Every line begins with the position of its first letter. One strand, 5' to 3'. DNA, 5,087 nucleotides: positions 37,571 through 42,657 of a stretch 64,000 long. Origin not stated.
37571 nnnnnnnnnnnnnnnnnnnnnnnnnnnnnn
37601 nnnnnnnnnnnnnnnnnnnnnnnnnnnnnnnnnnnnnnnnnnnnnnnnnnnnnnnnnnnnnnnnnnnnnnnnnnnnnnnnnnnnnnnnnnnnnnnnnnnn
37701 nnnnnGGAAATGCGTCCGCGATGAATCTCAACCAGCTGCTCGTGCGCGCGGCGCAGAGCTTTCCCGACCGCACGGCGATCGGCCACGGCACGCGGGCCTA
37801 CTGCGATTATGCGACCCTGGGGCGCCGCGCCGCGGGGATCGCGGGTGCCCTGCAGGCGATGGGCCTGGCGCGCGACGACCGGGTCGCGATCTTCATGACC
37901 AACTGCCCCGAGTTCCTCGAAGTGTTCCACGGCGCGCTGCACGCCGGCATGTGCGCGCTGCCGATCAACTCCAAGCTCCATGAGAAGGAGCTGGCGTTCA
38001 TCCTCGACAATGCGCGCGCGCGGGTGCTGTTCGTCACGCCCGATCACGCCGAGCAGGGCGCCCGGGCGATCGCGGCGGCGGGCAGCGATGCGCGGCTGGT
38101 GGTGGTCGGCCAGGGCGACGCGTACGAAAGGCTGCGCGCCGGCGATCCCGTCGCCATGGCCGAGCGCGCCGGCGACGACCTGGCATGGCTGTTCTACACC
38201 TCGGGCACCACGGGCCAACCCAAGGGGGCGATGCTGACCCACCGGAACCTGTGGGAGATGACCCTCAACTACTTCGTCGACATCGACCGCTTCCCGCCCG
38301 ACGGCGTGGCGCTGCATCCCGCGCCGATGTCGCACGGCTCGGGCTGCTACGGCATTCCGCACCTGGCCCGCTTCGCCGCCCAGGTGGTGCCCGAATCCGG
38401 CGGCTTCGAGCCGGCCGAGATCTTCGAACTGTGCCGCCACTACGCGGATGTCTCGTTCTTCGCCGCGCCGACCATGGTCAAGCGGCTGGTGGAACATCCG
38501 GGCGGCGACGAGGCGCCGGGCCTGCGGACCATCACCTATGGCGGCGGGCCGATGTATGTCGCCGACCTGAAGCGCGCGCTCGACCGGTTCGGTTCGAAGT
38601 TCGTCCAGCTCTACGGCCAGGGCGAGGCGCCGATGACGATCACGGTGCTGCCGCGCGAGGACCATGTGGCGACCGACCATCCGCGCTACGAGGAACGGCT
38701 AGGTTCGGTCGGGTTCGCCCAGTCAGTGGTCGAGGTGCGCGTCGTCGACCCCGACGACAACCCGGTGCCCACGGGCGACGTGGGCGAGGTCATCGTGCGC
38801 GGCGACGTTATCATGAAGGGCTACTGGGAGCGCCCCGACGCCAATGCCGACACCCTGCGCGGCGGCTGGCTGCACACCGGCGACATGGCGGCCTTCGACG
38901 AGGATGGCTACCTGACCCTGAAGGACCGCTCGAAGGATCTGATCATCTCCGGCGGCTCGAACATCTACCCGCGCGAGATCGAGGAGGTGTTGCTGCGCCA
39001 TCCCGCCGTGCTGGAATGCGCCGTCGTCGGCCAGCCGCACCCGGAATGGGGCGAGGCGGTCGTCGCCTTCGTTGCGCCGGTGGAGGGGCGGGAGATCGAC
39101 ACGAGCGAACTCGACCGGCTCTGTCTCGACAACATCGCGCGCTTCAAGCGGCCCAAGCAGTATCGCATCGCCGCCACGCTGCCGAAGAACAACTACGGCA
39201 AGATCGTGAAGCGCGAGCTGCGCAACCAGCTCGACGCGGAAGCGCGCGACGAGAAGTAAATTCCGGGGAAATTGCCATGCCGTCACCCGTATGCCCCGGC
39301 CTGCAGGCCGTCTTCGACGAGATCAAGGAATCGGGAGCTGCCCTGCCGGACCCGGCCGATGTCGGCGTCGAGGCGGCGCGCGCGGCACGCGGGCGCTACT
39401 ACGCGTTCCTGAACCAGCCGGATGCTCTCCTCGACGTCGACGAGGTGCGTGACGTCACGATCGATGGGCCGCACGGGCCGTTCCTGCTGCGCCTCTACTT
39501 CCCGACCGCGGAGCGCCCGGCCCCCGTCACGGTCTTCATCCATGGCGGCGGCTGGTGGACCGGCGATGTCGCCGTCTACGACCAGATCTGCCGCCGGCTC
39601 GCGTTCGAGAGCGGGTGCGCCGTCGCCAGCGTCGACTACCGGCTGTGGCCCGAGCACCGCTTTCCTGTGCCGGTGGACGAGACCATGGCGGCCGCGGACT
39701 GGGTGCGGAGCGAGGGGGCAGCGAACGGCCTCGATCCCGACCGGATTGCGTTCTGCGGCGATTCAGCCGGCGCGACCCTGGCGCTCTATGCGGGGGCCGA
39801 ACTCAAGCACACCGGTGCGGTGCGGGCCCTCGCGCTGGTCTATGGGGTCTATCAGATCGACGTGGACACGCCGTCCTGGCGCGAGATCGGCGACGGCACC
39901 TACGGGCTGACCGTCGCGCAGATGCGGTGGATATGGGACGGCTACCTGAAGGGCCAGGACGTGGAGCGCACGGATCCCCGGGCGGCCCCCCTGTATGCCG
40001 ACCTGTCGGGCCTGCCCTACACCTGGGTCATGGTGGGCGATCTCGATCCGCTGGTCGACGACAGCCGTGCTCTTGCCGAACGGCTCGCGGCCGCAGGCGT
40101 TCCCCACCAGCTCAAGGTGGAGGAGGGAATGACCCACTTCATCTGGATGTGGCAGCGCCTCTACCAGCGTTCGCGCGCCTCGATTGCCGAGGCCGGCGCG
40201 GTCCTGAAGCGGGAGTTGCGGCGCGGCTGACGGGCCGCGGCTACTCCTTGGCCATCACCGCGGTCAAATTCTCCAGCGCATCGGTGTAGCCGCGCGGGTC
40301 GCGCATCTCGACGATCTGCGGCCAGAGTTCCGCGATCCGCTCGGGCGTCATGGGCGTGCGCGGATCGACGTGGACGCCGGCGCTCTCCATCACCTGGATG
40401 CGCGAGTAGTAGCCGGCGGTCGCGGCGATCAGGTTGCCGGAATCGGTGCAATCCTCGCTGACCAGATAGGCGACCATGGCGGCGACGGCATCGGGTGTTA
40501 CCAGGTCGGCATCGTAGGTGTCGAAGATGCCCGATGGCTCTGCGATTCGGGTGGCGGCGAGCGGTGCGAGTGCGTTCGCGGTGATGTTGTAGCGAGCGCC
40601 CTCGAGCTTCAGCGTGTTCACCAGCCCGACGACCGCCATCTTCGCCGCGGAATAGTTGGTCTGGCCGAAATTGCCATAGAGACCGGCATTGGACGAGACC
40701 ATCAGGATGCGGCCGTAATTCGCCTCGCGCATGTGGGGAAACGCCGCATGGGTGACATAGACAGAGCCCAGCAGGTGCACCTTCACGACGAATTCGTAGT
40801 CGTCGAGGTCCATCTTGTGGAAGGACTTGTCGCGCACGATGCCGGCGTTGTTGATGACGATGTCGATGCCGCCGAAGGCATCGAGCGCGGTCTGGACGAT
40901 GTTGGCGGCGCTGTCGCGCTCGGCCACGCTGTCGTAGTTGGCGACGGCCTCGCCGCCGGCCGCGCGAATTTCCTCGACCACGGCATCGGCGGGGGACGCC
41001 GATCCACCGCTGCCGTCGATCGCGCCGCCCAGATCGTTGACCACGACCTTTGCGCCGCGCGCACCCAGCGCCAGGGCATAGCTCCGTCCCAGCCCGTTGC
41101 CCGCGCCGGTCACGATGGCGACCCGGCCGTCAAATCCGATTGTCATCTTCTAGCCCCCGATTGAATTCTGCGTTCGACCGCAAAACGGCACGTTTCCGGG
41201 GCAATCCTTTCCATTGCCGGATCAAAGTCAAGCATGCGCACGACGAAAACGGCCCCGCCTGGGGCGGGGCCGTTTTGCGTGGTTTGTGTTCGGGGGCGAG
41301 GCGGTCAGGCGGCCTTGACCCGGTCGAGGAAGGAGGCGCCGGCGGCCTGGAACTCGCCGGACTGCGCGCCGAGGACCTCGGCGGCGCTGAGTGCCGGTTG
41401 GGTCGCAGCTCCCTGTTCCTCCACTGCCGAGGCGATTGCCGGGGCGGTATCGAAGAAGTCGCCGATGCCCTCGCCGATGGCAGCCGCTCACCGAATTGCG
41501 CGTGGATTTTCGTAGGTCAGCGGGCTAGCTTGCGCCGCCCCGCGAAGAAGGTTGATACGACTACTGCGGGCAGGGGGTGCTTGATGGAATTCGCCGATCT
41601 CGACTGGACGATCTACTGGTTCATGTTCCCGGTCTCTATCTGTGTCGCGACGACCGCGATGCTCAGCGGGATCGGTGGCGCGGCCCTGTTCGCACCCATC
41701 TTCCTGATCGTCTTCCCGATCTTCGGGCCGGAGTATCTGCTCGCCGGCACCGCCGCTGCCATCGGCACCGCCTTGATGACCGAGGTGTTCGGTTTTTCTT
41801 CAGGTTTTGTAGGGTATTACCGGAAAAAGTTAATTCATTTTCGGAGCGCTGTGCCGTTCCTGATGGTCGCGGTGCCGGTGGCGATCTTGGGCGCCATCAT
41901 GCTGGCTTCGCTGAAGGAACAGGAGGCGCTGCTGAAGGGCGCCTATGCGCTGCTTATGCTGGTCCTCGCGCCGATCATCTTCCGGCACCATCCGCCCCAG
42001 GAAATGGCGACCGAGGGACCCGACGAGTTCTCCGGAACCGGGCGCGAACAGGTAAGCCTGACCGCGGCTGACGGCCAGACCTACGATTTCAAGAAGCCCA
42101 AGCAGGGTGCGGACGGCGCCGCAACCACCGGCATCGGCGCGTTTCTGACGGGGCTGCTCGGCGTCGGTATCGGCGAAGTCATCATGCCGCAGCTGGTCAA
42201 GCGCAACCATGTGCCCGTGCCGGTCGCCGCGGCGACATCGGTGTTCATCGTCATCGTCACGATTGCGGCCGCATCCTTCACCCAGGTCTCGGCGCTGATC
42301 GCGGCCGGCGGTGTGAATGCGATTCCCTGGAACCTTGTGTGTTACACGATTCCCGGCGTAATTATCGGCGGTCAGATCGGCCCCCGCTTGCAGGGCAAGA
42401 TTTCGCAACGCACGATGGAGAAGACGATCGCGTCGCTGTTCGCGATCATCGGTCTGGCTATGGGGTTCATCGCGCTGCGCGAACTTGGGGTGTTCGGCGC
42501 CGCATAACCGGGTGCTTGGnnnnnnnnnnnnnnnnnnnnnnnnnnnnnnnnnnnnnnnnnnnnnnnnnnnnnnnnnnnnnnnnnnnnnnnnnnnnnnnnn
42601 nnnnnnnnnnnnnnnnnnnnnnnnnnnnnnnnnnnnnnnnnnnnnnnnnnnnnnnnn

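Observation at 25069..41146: Roughly 16-kb catabolic island of unknown substrate with BKACE, FAH, amidohydrolase, ACAD, acyl-CoA synthetase, MBL hydrolase and esterase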

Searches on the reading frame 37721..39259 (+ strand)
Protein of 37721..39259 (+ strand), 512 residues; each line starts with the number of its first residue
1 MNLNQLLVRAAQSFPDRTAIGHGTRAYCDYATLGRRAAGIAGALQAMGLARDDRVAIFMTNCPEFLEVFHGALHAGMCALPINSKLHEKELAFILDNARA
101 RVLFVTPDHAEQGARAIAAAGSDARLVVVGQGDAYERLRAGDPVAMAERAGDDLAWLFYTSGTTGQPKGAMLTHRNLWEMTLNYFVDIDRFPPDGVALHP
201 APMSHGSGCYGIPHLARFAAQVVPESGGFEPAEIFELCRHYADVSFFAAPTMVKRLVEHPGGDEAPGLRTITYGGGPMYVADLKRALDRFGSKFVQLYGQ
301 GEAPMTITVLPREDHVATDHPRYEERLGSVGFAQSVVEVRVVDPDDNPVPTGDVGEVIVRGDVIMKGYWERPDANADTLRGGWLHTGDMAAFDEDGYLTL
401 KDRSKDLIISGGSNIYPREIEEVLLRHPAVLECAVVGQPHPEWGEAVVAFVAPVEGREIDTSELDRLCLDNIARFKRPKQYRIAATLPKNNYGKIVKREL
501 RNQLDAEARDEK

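Call 6: search_protein_families(library=pfam, proteins=[window:37721-39259:+], max_evalue=0.01)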
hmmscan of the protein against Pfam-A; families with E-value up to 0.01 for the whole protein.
window:37721-39259:+ (512 aa): 2 families
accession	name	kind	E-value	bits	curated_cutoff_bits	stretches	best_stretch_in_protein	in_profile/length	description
PF00501.34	AMP-binding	-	1.8e-76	257.9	29.9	1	9-369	3-384/384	AMP-binding enzyme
PF13193.12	AMP-binding_C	-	4.7e-21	75.9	24.5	1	419-494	1-76/76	AMP-binding enzyme C-terminal domain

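Call 8: search_protein_families(library=ncbifam, proteins=[window:37721-39259:+], max_evalue=0.001)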
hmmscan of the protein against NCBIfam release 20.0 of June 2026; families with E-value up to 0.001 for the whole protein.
window:37721-39259:+ (512 aa): 106 families (the best 25 are shown)
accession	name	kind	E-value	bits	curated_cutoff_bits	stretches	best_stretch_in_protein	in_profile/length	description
NF004837.0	PRK06187.1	subfamily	3.4e-134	448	476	1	1-509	8-527/531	long-chain-fatty-acid--CoA ligase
NF005676.0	PRK07470.1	equivalog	3.9e-121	405.3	774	1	1-507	20-532/544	acyl-CoA synthetase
NF006182.0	PRK08316.1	subfamily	5.4e-107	358.4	663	1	3-506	13-519/523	fatty acyl-CoA synthetase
NF005702.0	PRK07514.1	subfamily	3.6e-95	319.2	558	1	2-505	4-501/506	malonyl-CoA synthase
NF005857.1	PRK07786.1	exception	7.3e-88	295.3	733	1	5-503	13-511/513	fatty-acid--CoA ligase FadD5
NF006020.0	PRK08162.1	subfamily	2e-87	293.8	677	1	6-507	24-541/545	acyl-CoA synthetase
NF005307.0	PRK06839.1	equivalog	3.1e-85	286.7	748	1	11-504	12-493/496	o-succinylbenzoate--CoA ligase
NF002966.0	PRK03640.1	equivalog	6.6e-82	275.6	556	1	4-504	5-480/483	o-succinylbenzoate--CoA ligase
NF052269.1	Staph_lig_FadD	equivalog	3.3e-81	273.1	650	1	1-507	1-496/499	long-chain-fatty-acid--CoA ligase FadD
NF006572.0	PRK09088.1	equivalog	3.4e-78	263.5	696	1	27-506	28-489/491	acyl-CoA synthetase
NF009233.0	PRK12583.1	subfamily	6.4e-78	262.5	832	2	151-503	200-549/558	fatty acid CoA ligase family protein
NF004797.0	PRK06145.1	equivalog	3.7e-77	259.8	850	1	2-506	3-497/499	acyl-CoA synthetase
NF004838.1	PRK06188.1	equivalog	3.1e-76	256.8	875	1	38-503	45-522/524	fatty-acid--CoA ligase FadD8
NF009071.0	PRK12406.1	subfamily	4.3e-76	256.4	701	2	153-506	154-504/510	acyl-CoA synthetase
NF006181.0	PRK08314.1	subfamily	1.2e-75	254.8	705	2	138-508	190-558/563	long-chain-fatty-acid--CoA ligase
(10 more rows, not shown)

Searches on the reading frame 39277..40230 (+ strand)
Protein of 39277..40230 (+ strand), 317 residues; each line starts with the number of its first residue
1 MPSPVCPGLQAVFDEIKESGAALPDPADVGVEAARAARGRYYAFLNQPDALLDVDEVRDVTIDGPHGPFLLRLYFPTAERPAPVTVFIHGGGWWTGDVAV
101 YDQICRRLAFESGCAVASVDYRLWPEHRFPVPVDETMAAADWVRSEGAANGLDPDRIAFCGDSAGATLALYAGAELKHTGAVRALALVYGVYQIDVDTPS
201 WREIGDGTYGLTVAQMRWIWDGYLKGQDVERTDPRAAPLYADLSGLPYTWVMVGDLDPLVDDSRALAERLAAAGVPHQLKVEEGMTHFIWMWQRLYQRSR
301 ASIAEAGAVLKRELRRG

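Call 16: search_protein_families(library=pfam, proteins=[window:39277-40230:+], max_evalue=0.001)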
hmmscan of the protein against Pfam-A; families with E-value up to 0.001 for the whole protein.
window:39277-40230:+ (317 aa): 5 families
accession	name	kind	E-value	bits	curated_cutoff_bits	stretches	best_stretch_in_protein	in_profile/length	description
PF07859.19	Abhydrolase_3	-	5.9e-59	199.8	25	1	86-289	2-208/210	alpha/beta hydrolase fold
PF20434.5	BD-FAE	-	2.9e-21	76.4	26.8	1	73-175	3-109/215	BD-FAE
PF00135.34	COesterase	-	9.5e-07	28.6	27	0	73-123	90-142/515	Carboxylesterase family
PF12146.15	Hydrolase_4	-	0.00031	20.5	27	0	86-204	8-125/239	Serine aminopeptidase, S33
PF00326.27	Peptidase_S9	-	0.00044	20.2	22.6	0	132-290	44-190/213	Prolyl oligopeptidase family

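Call 53: search_protein_families(library=ncbifam, proteins=[window:39277-40230:+], max_evalue=0.00001)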
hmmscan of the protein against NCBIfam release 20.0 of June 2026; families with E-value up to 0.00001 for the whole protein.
window:39277-40230:+ (317 aa): 9 families
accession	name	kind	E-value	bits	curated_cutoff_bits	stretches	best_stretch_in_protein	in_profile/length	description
NF058653.1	LipP1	equivalog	2.1e-73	246.8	350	1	9-308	3-298/300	LipP1 family hormone-sensitive lipase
NF033149.0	CHL_hydrolase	equivalog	4.2e-54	183.6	500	1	27-312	23-307/310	chloramphenicol hydrolase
NF007547.0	PRK10162.1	equivalog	7.4e-52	176.2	389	1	25-314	31-319/321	acetyl esterase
NF058651.1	GESAG_HSLs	subfamily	2e-29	102.6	430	1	84-312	69-294/296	GESAG motif subfamily hormone-sensitive lipase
NF058649.1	GTSAG_HSLs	subfamily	2.7e-25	89.4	380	1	78-295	87-294/312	GTSAG motif subfamily hormone-sensitive lipase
NF058650.1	GCSAG_HSLs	subfamily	3.8e-14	52.9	410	1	82-296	85-296/314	GCSAG motif subfamily hormone-sensitive lipase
NF052352.1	TriaclglyLipLipYMycb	equivalog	1.8e-12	47.1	450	1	139-288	243-376/397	triacylglycerol lipase LipY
NF052354.1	EstLipQMycob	equivalog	4.4e-11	42.1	700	1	78-172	161-255/418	esterase LipQ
NF058665.1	HaHSL_fam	equivalog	6.6e-07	29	320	1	71-170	51-142/260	hormone-sensitive lipase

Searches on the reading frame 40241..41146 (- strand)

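Call 6: search_protein_families(library=pfam, proteins=[window:40241-41146:-], max_evalue=0.01)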
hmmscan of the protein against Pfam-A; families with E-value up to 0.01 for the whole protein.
window:40241-41146:- (301 aa): 3 families
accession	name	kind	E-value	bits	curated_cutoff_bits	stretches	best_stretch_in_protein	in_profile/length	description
PF00106.31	adh_short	-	1.9e-42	145.4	26.6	1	8-195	1-179/195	short chain dehydrogenase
PF13561.12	adh_short_C2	-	1.3e-27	97.4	27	1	14-232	1-220/236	Enoyl-(Acyl carrier protein) reductase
PF08659.16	KR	-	2.3e-18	67.2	22.6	1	11-183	4-167/180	KR domain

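Call 8: search_protein_families(library=ncbifam, proteins=[window:40241-41146:-], max_evalue=0.001)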
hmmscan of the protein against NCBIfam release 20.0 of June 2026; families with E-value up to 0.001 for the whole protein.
window:40241-41146:- (301 aa): 207 families (the best 25 are shown)
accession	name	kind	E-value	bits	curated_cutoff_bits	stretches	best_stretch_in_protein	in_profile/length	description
NF005861.0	PRK07791.1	subfamily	8.2e-71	238.8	373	1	5-274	4-283/300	SDR family oxidoreductase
NF005862.0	PRK07792.1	equivalog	4.3e-53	180.5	414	1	4-233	10-241/307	3-oxoacyl-ACP reductase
NF004198.0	PRK05653.1-3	equivalog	2.8e-46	158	296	1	6-232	6-231/248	3-oxoacyl-ACP reductase FabG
TIGR03971.1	SDR_subfam_1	subfamily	1.9e-44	152.1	300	1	5-204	1-205/271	mycofactocin-coupled SDR family oxidoreductase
NF009546.0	PRK12935.1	equivalog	2.9e-43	148.2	418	1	5-195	4-186/247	acetoacetyl-CoA reductase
TIGR01830.1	3oxo_ACP_reduc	equivalog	1.5e-42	146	297.75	1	10-195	1-178/239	3-oxoacyl-[acyl-carrier-protein] reductase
NF009466.0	PRK12826.1-2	subfamily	6.5e-42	143.7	222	1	8-233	4-230/248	3-oxoacyl-ACP reductase FabG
NF009464.0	PRK12824.1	subfamily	1.5e-41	142.7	269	1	8-247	3-243/245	3-oxoacyl-ACP reductase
TIGR01829.1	AcAcCoA_reduct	subfamily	1e-40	139.9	302.1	1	8-233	1-226/242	acetoacetyl-CoA reductase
TIGR01963.1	PHB_DH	subfamily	3.2e-40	138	307.05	1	8-195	2-180/255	3-hydroxybutyrate dehydrogenase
NF009093.0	PRK12429.1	subfamily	2.6e-39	135.1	258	1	6-195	4-184/259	3-hydroxybutyrate dehydrogenase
NF005806.0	PRK07666.1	equivalog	1.2e-37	129.5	286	1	5-225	5-217/239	3-ketoacyl-ACP reductase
NF005853.0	PRK07774.1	equivalog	1.7e-37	129.2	303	1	5-211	4-205/250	SDR family oxidoreductase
NF004825.0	PRK06181.1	equivalog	3.8e-37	128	215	1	4-195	3-185/268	SDR family oxidoreductase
NF005559.1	PRK07231.1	subfamily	3.4e-36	125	215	1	5-231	2-231/249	glucose 1-dehydrogenase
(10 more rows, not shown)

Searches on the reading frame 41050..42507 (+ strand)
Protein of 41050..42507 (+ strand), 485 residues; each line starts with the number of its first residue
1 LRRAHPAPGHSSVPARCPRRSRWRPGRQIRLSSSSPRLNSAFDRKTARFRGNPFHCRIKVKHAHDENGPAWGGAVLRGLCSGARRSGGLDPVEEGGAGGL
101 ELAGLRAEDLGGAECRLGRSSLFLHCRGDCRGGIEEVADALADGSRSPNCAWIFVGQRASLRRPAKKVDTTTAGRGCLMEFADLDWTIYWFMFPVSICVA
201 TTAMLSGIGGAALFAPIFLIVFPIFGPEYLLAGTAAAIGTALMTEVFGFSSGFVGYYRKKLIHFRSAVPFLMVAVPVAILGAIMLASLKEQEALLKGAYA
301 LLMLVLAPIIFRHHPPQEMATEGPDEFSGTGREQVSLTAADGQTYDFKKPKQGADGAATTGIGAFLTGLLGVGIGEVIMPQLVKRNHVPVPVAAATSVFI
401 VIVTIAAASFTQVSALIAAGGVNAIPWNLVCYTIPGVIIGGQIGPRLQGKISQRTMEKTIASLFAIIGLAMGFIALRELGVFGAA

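Call 6: search_protein_families(library=pfam, proteins=[window:41050-42507:+], max_evalue=0.01)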
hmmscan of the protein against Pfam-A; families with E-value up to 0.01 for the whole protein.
window:41050-42507:+ (485 aa): 1 family
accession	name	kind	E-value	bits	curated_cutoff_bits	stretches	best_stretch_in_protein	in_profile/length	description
PF01925.25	TauE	-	7.6e-33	114.6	32.6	1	193-471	2-237/237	Sulfite exporter TauE/SafE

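Call 8: search_protein_families(library=ncbifam, proteins=[window:41050-42507:+], max_evalue=0.001)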
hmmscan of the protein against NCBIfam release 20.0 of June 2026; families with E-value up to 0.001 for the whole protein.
window:41050-42507:+ (485 aa): 1 family
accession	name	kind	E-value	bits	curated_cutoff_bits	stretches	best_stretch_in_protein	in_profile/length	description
NF040961.1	MamO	equivalog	0.00089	17.7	800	0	241-471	414-647/648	magnetosome protein MamO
